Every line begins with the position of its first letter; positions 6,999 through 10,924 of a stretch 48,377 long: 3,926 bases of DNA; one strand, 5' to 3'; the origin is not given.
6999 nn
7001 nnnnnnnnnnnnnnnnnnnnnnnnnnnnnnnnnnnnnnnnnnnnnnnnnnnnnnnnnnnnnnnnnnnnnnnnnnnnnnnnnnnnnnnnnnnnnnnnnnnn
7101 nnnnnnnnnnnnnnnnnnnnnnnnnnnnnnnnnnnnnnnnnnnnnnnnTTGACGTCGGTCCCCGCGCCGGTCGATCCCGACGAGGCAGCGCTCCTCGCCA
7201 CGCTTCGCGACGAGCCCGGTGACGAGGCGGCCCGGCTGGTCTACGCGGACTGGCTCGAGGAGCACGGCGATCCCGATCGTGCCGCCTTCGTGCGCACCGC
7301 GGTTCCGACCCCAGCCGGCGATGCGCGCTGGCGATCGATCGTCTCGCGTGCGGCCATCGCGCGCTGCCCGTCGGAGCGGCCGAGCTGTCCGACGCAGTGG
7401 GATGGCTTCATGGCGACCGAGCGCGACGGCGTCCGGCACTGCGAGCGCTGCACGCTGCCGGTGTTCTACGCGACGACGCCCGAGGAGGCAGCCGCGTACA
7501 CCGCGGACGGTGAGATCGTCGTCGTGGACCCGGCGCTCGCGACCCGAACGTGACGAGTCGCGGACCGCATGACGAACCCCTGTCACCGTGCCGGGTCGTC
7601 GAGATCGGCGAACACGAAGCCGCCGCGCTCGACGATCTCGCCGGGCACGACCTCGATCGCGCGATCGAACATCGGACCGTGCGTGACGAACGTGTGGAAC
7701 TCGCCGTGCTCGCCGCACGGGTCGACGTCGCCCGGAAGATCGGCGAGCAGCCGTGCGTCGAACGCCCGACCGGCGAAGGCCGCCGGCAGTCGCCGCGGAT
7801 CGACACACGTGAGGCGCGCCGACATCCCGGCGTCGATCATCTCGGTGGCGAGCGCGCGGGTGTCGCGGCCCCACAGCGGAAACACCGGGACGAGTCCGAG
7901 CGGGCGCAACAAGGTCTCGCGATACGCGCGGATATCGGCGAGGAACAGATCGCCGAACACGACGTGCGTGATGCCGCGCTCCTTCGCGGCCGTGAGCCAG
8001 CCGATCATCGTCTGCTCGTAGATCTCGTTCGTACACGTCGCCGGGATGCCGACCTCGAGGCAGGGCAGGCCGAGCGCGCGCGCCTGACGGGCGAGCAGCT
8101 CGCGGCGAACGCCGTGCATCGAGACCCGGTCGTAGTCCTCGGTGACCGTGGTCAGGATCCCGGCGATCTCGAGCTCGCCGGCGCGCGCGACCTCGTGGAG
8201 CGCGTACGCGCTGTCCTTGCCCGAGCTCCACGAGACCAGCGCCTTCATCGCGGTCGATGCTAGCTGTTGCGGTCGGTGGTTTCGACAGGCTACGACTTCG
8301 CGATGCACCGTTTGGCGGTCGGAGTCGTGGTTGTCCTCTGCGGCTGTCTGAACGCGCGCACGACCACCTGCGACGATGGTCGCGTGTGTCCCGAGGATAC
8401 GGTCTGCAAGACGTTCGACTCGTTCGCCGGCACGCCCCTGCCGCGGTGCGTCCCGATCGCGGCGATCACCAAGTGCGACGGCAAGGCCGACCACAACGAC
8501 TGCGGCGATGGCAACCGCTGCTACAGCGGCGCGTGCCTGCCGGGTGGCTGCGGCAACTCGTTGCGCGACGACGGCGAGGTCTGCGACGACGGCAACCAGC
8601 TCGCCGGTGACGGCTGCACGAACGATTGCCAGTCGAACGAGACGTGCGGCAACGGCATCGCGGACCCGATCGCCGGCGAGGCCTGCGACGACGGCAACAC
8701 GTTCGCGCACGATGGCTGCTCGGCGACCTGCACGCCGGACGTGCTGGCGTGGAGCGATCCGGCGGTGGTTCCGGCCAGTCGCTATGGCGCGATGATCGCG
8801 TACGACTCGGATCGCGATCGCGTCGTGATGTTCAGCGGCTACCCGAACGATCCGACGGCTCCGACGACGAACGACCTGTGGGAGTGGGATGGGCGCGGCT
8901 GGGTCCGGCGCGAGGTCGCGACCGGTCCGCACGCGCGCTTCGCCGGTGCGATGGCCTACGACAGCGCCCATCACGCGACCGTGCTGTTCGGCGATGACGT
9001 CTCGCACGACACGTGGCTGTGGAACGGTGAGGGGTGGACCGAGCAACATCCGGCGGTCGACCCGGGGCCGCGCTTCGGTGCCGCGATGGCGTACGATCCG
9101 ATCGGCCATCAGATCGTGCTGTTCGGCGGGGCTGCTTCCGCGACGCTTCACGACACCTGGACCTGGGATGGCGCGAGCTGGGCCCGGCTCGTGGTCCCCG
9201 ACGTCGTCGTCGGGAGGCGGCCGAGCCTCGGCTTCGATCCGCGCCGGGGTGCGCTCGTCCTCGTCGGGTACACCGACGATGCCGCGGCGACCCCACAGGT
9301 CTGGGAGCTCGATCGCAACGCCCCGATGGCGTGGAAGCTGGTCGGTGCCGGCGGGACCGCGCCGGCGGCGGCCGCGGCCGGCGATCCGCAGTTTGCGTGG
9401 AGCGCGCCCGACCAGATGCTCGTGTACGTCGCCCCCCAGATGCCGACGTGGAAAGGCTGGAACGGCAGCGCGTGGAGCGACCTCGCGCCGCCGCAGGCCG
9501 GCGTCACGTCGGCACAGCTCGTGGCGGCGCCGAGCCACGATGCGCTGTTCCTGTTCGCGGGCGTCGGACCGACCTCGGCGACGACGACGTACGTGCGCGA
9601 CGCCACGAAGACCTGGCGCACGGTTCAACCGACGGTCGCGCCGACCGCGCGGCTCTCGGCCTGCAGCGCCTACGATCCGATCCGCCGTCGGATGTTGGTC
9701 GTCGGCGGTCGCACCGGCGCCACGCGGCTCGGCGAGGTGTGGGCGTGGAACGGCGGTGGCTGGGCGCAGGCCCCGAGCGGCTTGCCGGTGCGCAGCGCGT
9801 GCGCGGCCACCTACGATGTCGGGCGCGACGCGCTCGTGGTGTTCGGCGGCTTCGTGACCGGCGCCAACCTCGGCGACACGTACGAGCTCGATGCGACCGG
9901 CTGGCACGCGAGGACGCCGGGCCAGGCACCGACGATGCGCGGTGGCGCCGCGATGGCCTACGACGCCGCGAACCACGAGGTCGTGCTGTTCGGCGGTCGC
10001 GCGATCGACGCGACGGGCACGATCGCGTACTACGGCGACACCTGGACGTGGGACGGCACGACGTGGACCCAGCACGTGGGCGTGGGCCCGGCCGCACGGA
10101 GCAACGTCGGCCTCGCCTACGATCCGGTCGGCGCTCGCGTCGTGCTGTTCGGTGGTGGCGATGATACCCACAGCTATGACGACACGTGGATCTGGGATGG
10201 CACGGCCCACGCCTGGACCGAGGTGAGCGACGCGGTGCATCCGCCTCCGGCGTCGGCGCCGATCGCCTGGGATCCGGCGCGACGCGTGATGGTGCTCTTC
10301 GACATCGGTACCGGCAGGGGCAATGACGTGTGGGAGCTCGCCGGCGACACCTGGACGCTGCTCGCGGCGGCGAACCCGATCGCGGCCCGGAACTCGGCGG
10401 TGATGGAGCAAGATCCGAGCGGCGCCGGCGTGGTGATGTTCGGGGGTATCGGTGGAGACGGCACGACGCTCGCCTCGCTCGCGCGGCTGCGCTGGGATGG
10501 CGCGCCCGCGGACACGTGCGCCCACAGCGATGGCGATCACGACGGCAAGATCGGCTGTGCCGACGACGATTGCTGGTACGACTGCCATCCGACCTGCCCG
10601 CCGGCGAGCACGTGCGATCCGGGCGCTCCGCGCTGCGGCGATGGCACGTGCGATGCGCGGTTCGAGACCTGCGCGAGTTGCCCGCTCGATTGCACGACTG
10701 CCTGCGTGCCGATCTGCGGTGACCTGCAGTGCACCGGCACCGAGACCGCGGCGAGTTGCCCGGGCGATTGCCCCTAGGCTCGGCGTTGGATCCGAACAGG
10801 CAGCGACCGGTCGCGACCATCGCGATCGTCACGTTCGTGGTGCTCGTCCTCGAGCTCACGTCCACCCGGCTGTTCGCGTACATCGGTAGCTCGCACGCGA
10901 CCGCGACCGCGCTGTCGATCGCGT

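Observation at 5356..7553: Lipoprotein (HEAT-like) plus catalytically dead kinase-like domain fused to a TIGR02996 repeat-companion domain, as an apparent two-gene unit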

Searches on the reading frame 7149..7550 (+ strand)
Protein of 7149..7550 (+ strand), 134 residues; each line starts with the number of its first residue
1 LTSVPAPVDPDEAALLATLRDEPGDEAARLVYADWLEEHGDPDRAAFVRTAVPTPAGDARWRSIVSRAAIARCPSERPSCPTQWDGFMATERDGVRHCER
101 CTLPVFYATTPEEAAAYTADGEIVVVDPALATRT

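Call 57: search_protein_families(library=pfam, alignment_id=A5, max_evalue=0.001)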
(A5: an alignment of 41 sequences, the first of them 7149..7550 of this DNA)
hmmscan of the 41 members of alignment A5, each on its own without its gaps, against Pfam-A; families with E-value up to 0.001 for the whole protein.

A. member 1, window:7149-7550:+ (134 aa): 0 families

B. families by the number of members that match (of 41 scanned): 5 families
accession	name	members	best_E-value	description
PF00069.31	Pkinase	10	1.7e-19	Protein kinase domain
PF00498.31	FHA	9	7.4e-19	FHA domain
PF16697.10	Yop-YscD_cpl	9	2e-14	Inner membrane component of T3SS, cytoplasmic domain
PF07714.23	PK_Tyr_Ser-Thr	5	4.2e-10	Protein tyrosine and serine/threonine kinase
PF06293.20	Kdo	1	0.00013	Lipopolysaccharide kinase (Kdo/WaaP) family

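Call 63: predict_structure(alignment_id=A5)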
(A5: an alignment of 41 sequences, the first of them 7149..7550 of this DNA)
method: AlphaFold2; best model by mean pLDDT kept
length: 134 residues; sequences in the alignment: 41
mean_pLDDT: 91.5   pTM: 0.83
mean pLDDT of the five models: 91.5, 91.3, 91.3, 91.2, 91.1
residues with pLDDT >= 90: 107; 70-90: 18; 50-70: 7; < 50: 2
segments of 3 or more residues with pLDDT < 50: none
pLDDT, mean of each block of 10 residues (from residue 1): 64 97 97 98 95 85 95 85 96 96 96 96 94 75
secondary structure, 60 per line:
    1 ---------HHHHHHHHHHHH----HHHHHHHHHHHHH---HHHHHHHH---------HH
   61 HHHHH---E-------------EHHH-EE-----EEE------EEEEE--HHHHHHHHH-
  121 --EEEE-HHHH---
elements in order: H10-21 H26-38 H42-49 H59-65 E95-97 E104-108 H111-119 E123-126 H128-131

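Call 73: fold_search(model_id=the predicted structure, library=pdb)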
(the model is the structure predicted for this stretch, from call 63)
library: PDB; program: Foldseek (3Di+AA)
matches with E <= 10: 59; with E <= 0.001: 0
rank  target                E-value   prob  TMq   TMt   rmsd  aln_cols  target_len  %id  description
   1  9m0p_Lp               4.1e-01  0.13  0.23  0.30   7.2        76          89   16  Cryo-EM structure of human 80S ribosome in complex with montanine (released 2026-01-14)
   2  7r81_r1               7.8e-01  0.10  0.24  0.33   6.5        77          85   17  Structure of the translating Neurospora crassa ribosome arrested by cycloheximide (released 2021-12-01)
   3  8vx9_A                1.2e+00  0.04  0.19  0.11  16.4       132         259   14  Structure of HamAB apo complex from the Escherichia coli Hachiman defense system (released 2024-03-13)
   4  2dbu_B                2.1e+00  0.15  0.19  0.14   2.9        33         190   15  Crystal Structure of Gamma-glutamyltranspeptidase from Escherichia coli (released 2006-04-18)
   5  8fkz_LX               2.2e+00  0.08  0.25  0.37   4.8        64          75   19  Human nucleolar pre-60S ribosomal subunit (State G) (released 2023-07-12)
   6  7ywy_A                2.4e+00  0.60  0.27  0.41   1.0        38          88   24  Structure of the GroEL chaperonin in complex with the CnoX chaperedoxin (released 2023-02-22)
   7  9bkd_k                2.9e+00  0.06  0.15  0.30   4.5        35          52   23  The structure of human Pdcd4 bound to the 40S small ribosomal subunit (released 2024-09-04)
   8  6zj3_Sf               3.3e+00  0.04  0.15  0.25   4.4        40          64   22  Cryo-EM structure of the highly atypical cytoplasmic ribosome of Euglena gracilis (released 2020-10-07)
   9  4ivg                  3.5e+00  0.03  0.25  0.10  10.7       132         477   13  Crystal structure of mitochondrial Hsp90 (TRAP1) NTD-Middle domain dimer with AMPPNP (released 2014-01-22)
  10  9npy_b                4.3e+00  0.04  0.14  0.27   5.0        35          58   20  SARS-CoV-2 nsp1 bound to the Rhinolophus lepidus 40S ribosome (local refinement of the 40S head) (released 2025-06-11)
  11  3qou                  4.6e+00  0.35  0.27  0.13   1.0        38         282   24  Crystal Structure of E. coli YbbN (released 2011-02-23)
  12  5kwo_MODEL_1_A        4.6e+00  0.06  0.14  0.46   2.2        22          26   23  NMR Solution Structure of Designed Peptide NC_EHE_D1 (released 2016-09-21)
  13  7pzy_g                4.6e+00  0.04  0.14  0.22   4.6        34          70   24  Structure of the vacant Candida albicans 80S ribosome (released 2022-05-18)
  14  6qci_C                4.9e+00  0.03  0.19  0.30   7.6        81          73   14  Structure of XIAP-BIR1 V86E mutant (released 2019-05-01)
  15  5xtq_B                5.2e+00  0.08  0.19  0.11   2.5        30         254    7  Crystal structure of baculoviral sulfhydryl oxidase P33 (H227D mutant) (released 2017-09-13)
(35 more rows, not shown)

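Call 88: search_solved_structures(query=A4, max_evalue=1)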
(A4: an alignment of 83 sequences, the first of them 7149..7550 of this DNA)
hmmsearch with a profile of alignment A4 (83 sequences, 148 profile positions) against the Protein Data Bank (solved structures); distinct sequences matched with E-value up to 1: 0.

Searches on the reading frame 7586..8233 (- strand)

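Call 40: search_protein_families(library=pfam, proteins=[window:7586-8233:-], max_evalue=0.0001)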
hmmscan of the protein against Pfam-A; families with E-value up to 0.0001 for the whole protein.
window:7586-8233:- (216 aa): 1 family
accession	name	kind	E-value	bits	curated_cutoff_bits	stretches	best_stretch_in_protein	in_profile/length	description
PF01902.24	Diphthami_syn_2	-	2e-29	103.1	23.2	1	2-206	7-209/219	Diphthamide synthase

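Call 84: search_protein_families(library=ncbifam, proteins=[window:7586-8233:-], max_evalue=0.0001)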
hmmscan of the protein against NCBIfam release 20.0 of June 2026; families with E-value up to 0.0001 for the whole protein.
window:7586-8233:- (216 aa): 3 families
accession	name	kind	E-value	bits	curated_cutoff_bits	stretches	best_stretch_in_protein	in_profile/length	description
TIGR03679.1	Dph6_archaeal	equivalog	1.1e-21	77.1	197.3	1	3-202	5-206/218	diphthine--ammonia ligase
NF052346.1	PAB0415_fam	hypoth_equivalog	7.8e-20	71.5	250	1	3-204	5-198/205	PAB0415 family putative ATP pyrophosphatase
NF052347.1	TTX_0299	hypoth_equivalog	7.5e-11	42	250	1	3-206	5-195/200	TTX_0299 family putative ATP pyrophosphatase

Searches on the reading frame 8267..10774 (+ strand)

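Call 40: search_protein_families(library=pfam, proteins=[window:8267-10774:+], max_evalue=0.0001)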
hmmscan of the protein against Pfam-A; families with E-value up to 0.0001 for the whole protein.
window:8267-10774:+ (836 aa): 6 families
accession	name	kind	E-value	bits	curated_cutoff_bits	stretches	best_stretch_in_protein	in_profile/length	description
PF24681.1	Kelch_KLHDC2_KLHL20_DRC7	-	7.6e-36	123.9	50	3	507-663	49-204/221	KLHDC2/KLHL20/DRC7 Kelch-repeats domain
PF24981.1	Beta-prop_ATRN-LZTR1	-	4.2e-15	56.2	50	0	447-585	24-175/289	Attractin/LZTR1 beta-propeller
PF13415.12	Kelch_3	-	2.3e-13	50.4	22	0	474-517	2-48/48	Galactose oxidase, central domain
PF13418.12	Kelch_4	-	1.6e-12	47.6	21.6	0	610-658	1-45/49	Galactose oxidase, central domain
PF07646.21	Kelch_2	-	1.8e-08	34.4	21.3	0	616-654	5-45/48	Kelch motif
PF13964.12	Kelch_6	-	1.4e-05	25.3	25.3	0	622-659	11-49/50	Kelch motif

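Call 84: search_protein_families(library=ncbifam, proteins=[window:8267-10774:+], max_evalue=0.0001)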
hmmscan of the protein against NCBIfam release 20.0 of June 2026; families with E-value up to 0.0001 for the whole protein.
window:8267-10774:+ (836 aa): 1 family
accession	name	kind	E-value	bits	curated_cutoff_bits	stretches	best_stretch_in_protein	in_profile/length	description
TIGR02232.1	myxo_disulf_rpt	repeat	1.2e-12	47.4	20.8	2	125-156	2-31/38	cysteine-rich acidic repeat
